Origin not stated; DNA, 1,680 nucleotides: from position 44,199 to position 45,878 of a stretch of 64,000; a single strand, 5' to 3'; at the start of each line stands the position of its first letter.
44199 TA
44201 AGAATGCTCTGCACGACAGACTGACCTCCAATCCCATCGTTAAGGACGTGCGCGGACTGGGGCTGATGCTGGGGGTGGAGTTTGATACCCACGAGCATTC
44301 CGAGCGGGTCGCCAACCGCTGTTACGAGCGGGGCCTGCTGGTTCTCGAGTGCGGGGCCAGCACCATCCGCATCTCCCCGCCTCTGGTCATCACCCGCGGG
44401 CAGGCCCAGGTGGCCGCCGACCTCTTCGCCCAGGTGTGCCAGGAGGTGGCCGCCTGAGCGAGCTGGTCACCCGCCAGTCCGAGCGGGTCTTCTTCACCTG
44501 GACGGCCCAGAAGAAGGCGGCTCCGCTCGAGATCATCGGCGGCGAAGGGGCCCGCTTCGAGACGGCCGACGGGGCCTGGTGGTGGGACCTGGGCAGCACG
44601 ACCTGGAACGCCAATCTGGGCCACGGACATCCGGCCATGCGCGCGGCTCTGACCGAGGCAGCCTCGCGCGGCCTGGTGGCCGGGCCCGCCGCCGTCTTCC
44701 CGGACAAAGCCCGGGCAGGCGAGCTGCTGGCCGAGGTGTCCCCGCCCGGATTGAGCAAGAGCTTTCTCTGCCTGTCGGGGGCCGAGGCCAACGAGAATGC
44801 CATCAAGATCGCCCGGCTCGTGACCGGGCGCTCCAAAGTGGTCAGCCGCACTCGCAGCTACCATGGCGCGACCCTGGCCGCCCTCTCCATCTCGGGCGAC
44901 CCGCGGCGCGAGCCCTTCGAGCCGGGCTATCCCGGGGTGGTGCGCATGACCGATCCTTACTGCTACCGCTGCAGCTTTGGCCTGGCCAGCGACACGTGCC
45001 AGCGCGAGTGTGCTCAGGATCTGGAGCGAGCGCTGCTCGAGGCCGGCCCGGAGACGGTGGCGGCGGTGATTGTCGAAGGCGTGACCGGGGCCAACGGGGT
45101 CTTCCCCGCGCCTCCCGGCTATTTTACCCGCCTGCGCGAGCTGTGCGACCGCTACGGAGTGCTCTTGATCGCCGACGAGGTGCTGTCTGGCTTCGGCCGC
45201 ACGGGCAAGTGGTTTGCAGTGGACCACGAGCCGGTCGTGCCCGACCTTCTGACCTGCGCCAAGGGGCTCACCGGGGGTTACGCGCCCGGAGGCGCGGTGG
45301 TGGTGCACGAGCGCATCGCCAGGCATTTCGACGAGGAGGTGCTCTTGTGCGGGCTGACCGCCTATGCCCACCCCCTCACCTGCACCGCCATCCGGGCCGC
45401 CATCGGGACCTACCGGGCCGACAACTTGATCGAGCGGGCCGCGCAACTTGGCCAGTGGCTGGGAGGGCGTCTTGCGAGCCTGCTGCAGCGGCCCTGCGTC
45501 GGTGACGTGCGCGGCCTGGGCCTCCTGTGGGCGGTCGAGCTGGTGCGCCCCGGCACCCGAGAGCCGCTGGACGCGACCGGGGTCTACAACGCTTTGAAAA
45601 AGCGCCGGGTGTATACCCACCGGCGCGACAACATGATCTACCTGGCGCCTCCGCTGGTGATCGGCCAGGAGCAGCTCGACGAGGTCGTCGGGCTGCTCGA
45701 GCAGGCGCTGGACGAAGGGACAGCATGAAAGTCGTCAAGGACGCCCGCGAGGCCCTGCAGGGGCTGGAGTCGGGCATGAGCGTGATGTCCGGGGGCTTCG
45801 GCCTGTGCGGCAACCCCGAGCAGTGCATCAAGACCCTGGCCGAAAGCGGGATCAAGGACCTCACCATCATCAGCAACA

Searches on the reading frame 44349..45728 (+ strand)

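Call 55: search_protein_families(library=pfam, proteins=[window:44349-45728:+], max_evalue=0.001)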
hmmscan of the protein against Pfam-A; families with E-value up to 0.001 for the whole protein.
window:44349-45728:+ (459 aa): 1 family
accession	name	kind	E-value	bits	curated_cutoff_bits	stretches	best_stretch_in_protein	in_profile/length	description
PF00202.27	Aminotran_3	-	1.6e-83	281.1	30.5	1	59-454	10-403/403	Aminotransferase class-III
